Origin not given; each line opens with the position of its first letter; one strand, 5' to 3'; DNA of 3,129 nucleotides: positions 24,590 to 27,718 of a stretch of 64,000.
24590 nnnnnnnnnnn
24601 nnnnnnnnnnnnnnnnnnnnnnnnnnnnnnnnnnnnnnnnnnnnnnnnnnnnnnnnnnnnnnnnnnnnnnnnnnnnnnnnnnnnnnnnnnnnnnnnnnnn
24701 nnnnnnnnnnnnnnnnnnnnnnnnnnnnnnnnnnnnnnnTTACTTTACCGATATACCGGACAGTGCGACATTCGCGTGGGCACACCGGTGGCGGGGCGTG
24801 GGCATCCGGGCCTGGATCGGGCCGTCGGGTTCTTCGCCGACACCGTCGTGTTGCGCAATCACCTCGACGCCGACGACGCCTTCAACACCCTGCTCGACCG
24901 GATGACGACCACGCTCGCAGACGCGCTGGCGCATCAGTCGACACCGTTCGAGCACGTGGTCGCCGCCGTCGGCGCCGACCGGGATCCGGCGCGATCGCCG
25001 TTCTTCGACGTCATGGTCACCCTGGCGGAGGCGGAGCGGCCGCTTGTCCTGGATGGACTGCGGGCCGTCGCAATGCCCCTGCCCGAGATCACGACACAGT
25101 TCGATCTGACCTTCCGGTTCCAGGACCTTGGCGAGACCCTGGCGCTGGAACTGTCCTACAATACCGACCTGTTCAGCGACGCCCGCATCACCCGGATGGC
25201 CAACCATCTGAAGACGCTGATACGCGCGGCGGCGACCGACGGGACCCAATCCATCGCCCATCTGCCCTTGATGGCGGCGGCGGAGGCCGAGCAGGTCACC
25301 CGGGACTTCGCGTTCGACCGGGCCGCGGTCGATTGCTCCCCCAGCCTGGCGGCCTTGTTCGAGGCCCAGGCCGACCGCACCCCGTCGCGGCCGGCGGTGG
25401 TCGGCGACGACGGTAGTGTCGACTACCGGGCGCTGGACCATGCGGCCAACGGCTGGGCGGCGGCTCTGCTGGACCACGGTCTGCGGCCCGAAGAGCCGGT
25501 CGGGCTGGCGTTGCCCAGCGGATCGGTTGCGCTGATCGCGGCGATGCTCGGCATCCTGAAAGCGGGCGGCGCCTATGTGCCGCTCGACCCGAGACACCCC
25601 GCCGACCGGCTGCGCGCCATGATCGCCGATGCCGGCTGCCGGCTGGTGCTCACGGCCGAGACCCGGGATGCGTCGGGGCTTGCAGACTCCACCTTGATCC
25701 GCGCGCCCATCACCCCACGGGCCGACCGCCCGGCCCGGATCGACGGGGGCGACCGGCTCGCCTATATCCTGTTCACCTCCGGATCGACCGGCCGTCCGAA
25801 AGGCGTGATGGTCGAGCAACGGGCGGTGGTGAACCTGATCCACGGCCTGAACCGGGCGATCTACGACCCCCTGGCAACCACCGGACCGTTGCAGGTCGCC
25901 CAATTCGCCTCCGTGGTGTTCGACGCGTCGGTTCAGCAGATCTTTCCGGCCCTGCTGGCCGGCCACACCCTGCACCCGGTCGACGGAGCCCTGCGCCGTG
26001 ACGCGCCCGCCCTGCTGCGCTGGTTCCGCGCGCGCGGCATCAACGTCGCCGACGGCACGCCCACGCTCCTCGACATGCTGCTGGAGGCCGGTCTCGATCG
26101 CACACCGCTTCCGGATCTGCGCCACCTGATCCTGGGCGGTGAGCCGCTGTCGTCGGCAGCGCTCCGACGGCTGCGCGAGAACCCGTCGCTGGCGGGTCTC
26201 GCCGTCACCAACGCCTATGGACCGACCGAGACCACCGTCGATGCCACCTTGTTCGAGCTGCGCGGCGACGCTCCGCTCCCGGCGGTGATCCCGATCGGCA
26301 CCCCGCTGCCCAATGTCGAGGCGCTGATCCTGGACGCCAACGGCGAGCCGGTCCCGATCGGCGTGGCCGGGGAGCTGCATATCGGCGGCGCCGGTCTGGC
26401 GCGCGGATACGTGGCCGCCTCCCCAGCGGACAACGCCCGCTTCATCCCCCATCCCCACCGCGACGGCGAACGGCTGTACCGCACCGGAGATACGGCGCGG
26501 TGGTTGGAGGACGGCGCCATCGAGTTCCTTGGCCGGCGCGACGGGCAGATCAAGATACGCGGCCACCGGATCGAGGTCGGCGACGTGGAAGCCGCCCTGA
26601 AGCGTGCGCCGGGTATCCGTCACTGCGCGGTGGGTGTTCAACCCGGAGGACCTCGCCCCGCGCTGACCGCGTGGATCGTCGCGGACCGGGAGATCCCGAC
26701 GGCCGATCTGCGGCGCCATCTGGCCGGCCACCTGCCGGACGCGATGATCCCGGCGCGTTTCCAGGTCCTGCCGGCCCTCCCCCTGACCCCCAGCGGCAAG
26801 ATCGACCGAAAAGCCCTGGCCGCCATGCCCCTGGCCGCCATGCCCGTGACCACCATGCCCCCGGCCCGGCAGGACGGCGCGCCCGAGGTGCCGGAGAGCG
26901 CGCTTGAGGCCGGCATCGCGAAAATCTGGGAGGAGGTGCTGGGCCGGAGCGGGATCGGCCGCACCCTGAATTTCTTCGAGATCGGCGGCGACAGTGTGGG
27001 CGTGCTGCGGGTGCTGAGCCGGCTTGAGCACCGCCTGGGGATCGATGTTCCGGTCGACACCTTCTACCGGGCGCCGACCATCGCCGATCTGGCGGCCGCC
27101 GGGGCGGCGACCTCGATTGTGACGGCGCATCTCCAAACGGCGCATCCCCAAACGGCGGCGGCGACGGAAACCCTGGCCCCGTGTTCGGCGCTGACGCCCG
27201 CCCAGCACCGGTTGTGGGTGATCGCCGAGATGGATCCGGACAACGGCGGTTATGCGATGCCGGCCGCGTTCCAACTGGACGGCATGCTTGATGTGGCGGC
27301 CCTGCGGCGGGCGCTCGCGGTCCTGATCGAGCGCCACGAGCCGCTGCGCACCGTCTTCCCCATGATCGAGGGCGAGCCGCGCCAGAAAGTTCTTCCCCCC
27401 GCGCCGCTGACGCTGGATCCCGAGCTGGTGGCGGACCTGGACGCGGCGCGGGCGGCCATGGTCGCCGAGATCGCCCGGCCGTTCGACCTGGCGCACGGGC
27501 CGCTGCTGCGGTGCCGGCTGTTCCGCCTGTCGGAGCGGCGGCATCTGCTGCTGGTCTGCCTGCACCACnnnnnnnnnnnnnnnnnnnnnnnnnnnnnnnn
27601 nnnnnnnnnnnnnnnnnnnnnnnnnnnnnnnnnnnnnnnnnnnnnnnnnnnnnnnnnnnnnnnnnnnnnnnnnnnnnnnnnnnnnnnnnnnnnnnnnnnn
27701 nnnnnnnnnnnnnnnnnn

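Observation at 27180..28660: Complete C-PCP module with no adenylation domain in the middle of the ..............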

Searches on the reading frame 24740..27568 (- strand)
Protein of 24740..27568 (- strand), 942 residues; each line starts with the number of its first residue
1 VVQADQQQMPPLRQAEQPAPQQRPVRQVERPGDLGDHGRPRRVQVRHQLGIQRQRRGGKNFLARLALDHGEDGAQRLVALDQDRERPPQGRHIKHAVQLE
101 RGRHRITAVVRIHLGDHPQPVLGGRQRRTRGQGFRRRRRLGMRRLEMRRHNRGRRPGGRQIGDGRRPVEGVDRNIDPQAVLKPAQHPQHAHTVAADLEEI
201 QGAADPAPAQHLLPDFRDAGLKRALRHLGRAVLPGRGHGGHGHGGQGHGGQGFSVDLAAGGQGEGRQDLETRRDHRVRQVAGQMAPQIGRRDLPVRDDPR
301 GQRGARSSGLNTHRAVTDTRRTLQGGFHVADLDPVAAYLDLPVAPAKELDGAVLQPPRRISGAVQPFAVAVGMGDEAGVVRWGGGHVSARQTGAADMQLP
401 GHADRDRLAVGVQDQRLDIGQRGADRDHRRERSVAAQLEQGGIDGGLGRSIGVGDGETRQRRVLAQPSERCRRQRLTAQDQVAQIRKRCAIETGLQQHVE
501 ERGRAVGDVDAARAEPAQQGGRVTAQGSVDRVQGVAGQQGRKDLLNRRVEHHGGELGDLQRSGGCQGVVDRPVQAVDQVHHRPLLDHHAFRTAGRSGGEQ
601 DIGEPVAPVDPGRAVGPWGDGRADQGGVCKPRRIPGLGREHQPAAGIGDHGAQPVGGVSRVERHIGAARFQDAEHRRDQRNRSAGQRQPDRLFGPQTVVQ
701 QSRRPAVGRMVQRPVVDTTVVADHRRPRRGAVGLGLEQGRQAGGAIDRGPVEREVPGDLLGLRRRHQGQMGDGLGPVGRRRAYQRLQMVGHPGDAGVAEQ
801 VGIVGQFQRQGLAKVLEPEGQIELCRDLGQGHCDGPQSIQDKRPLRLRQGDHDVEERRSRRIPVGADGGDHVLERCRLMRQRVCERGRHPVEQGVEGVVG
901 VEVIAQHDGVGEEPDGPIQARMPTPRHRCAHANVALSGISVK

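Call 91: search_protein_families(library=pfam, proteins=[window:24740-27568:-], max_evalue=0.01)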
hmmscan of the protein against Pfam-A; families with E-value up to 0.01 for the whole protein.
window:24740-27568:- (942 aa): 0 families
